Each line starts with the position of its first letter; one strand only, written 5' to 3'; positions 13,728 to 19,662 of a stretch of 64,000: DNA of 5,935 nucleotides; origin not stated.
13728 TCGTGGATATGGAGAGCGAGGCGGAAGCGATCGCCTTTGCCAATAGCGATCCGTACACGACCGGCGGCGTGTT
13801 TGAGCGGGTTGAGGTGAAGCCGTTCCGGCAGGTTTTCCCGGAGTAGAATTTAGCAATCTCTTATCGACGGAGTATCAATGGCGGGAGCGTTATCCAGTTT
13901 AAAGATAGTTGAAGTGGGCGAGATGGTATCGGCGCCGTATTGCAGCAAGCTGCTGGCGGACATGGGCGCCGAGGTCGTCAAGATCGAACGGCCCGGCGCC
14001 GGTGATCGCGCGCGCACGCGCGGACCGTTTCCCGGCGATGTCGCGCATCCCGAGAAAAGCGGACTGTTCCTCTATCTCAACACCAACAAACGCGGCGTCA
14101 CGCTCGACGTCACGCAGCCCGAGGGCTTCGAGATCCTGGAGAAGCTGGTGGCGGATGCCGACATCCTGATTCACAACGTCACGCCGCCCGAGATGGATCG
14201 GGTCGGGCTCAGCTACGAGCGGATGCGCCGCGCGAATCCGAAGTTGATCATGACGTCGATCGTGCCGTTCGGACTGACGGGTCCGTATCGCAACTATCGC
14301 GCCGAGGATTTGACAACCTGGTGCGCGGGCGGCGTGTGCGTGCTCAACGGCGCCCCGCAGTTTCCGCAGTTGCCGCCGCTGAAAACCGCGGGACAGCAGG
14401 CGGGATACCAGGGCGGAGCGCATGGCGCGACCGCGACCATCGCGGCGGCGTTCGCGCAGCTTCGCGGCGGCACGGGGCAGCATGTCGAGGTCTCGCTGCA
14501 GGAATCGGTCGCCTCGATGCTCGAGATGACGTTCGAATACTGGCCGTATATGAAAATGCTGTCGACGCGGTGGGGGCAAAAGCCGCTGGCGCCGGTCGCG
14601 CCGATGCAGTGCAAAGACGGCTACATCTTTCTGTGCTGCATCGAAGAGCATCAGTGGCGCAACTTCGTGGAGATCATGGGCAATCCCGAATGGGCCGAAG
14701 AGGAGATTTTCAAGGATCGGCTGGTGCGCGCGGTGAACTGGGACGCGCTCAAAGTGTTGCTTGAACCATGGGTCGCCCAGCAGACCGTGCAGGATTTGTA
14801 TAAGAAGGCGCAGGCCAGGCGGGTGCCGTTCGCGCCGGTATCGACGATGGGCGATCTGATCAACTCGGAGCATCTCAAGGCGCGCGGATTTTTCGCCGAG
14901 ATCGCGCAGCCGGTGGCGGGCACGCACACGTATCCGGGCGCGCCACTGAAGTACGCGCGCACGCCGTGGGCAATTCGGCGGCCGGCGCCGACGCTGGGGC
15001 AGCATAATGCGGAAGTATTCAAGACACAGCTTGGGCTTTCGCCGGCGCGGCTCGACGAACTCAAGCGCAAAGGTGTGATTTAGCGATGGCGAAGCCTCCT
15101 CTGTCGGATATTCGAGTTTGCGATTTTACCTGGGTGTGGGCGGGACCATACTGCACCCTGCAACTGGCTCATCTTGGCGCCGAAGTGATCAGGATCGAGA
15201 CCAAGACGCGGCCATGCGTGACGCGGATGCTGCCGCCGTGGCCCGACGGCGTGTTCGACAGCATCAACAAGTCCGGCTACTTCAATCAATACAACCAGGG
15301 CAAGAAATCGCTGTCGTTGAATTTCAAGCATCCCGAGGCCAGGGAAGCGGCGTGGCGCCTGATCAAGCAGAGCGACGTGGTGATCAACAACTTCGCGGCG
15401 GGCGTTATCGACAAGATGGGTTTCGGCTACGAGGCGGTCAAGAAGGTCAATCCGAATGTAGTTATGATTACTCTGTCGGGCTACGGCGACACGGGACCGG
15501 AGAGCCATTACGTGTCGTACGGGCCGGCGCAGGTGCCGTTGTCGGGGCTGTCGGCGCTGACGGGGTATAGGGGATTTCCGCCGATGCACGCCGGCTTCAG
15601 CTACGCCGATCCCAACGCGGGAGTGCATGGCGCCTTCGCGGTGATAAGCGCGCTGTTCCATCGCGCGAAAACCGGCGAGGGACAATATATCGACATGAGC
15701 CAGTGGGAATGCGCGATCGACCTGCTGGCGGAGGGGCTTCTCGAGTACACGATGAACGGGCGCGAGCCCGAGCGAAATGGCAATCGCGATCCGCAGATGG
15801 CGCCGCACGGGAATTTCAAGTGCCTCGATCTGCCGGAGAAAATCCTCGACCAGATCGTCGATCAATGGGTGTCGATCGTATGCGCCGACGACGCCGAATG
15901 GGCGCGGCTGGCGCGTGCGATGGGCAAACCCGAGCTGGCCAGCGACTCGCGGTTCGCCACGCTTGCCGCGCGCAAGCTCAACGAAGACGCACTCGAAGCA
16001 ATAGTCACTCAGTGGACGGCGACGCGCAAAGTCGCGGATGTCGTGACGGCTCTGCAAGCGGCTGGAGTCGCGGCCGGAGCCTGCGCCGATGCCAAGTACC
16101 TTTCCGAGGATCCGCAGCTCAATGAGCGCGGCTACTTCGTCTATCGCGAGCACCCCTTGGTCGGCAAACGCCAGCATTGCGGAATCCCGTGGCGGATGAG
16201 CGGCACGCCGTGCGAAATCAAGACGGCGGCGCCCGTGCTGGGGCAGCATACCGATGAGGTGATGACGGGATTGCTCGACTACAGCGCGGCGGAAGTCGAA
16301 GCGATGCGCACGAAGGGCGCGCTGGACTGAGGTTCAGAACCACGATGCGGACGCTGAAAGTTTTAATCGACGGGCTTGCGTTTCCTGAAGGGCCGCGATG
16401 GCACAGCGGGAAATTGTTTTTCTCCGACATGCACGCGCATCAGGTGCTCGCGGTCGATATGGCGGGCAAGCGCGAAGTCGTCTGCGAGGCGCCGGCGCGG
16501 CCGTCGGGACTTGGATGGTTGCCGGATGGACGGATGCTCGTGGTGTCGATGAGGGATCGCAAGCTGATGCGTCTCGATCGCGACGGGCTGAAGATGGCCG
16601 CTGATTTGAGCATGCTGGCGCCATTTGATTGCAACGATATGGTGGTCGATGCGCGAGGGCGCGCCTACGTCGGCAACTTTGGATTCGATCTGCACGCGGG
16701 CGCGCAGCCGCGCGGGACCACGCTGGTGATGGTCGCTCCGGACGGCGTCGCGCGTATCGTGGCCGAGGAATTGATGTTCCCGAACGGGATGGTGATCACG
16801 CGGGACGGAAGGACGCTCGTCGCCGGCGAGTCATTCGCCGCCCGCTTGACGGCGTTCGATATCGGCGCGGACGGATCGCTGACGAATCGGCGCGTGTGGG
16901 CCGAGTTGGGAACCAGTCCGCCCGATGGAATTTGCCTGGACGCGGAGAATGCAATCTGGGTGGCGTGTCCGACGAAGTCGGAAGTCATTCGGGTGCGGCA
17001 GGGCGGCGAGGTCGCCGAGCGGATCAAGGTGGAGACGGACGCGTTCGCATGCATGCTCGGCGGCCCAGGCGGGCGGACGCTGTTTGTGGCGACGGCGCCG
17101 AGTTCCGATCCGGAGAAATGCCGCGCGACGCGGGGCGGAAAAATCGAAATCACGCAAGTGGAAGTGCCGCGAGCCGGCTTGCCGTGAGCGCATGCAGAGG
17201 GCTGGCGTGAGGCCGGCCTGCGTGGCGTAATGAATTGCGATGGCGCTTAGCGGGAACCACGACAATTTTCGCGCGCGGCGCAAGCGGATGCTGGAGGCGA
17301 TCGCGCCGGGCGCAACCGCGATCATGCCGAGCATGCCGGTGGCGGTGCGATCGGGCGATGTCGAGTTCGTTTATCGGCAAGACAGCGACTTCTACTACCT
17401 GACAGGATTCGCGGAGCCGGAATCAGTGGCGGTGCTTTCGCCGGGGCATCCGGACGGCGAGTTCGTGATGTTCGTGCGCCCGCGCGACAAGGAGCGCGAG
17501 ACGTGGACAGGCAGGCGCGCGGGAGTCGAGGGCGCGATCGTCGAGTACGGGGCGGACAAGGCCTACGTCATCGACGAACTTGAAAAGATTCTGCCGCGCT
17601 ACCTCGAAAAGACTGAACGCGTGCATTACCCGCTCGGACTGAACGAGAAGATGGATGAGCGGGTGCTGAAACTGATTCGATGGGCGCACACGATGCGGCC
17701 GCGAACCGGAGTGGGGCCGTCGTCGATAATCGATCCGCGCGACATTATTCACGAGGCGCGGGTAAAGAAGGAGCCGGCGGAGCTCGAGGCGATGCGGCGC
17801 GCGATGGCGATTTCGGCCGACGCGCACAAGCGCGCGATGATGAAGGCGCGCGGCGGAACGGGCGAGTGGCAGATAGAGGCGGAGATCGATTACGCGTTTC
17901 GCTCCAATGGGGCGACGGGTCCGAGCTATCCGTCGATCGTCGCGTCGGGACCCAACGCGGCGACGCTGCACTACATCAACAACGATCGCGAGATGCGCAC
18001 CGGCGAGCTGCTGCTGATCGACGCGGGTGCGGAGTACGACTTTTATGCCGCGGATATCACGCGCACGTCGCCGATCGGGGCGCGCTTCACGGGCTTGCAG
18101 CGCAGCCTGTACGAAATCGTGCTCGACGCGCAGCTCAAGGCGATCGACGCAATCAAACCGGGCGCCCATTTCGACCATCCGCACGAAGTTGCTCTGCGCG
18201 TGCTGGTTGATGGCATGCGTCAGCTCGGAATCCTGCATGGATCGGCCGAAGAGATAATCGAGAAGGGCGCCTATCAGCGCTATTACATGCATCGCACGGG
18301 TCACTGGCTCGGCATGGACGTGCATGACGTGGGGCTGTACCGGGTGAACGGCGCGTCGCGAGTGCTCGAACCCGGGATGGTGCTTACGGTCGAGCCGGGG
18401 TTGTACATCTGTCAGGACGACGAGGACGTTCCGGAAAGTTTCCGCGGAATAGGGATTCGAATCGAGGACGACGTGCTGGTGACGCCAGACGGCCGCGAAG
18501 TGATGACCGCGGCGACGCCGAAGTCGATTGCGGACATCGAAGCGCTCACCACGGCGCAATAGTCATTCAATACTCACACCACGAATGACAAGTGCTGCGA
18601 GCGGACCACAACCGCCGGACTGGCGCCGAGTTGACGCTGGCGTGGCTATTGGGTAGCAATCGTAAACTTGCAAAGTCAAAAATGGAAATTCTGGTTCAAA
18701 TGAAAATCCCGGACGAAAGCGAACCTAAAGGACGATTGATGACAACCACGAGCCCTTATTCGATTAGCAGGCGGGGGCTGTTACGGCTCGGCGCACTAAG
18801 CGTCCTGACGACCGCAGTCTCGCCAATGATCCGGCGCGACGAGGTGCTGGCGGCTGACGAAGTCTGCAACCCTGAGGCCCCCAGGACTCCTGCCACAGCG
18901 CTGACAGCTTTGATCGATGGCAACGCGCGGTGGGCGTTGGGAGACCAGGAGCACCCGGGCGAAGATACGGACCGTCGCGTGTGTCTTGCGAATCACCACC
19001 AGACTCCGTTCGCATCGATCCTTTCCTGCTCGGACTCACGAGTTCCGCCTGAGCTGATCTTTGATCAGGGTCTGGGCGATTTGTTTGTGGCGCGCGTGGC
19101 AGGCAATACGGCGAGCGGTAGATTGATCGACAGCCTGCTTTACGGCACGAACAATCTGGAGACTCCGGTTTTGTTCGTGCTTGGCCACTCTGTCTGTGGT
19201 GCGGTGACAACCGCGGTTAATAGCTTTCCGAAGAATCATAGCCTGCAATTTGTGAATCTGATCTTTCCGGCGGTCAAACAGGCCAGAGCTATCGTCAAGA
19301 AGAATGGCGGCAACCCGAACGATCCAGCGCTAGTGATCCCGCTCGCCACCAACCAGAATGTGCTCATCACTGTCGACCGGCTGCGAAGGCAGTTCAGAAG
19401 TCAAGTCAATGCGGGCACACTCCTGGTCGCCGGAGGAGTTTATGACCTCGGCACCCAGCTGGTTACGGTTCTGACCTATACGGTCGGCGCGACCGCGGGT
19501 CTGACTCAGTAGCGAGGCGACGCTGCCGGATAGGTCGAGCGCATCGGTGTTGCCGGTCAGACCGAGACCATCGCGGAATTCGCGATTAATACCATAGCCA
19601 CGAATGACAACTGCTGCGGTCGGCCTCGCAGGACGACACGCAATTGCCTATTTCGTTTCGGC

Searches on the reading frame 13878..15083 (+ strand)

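Call 60: search_protein_families(library=pfam, proteins=[window:13878-15083:+], max_evalue=0.0001)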
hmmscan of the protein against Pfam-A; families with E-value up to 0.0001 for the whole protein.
window:13878-15083:+ (401 aa): 1 family
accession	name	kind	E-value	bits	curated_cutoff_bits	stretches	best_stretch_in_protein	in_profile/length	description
PF02515.22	CoA_transf_3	-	9.3e-99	331.4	23.3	1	5-377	1-366/366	CoA-transferase family III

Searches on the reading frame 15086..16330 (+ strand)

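Call 61: search_protein_families(library=pfam, proteins=[window:15086-16330:+], max_evalue=0.0001)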
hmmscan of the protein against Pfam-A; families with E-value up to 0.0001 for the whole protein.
window:15086-16330:+ (414 aa): 1 family
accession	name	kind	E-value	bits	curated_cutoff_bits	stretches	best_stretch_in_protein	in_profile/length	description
PF02515.22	CoA_transf_3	-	1.7e-107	360.2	23.3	1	6-389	1-366/366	CoA-transferase family III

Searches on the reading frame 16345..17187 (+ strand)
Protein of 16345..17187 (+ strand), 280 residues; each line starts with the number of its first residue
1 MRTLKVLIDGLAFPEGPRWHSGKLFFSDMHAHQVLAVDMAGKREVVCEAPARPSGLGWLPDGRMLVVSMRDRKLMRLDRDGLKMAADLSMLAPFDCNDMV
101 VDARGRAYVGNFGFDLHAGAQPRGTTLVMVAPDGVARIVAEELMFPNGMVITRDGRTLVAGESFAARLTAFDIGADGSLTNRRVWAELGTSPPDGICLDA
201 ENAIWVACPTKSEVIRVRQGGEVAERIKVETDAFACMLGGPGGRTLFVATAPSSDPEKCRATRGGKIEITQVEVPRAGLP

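Call 61: search_protein_families(library=pfam, proteins=[window:16345-17187:+], max_evalue=0.0001)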
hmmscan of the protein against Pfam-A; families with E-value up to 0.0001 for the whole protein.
window:16345-17187:+ (280 aa): 2 families
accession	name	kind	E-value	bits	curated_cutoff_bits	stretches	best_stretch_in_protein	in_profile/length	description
PF08450.18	SGL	-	6e-48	164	26.3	1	13-251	1-245/246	SMP-30/Gluconolactonase/LRE-like region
PF24684.1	Vgb_lyase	-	1.2e-05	24.7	50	0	190-271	96-175/290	Virginiamycin B lyase family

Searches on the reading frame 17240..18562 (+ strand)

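Call 61: search_protein_families(library=pfam, proteins=[window:17240-18562:+], max_evalue=0.0001)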
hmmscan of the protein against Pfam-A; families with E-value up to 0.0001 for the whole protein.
window:17240-18562:+ (440 aa): 2 families
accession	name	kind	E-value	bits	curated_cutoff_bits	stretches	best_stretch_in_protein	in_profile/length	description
PF00557.29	Peptidase_M24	-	8.6e-65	218.8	23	1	183-416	1-208/208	Metallopeptidase family M24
PF05195.22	AMP_N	-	5.4e-37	126.6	24.6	1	10-128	1-120/121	Aminopeptidase P, N-terminal domain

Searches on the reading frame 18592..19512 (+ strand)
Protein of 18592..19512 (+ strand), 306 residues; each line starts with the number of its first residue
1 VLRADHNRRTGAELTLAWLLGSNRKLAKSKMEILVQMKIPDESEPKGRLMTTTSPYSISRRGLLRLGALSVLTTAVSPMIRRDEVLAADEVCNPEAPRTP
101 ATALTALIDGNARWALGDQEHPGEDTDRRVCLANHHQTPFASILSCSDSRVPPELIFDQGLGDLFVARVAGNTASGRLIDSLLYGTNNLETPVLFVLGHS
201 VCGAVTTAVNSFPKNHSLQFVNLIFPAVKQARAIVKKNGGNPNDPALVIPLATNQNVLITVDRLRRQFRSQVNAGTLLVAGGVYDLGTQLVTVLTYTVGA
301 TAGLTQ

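Call 61: search_protein_families(library=pfam, proteins=[window:18592-19512:+], max_evalue=0.0001)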
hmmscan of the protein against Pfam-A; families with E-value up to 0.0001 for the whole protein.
window:18592-19512:+ (306 aa): 1 family
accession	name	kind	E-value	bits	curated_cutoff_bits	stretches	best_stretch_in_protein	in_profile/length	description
PF00484.24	Pro_CA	-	5.2e-29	101.9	25.7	1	142-288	2-153/156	Carbonic anhydrase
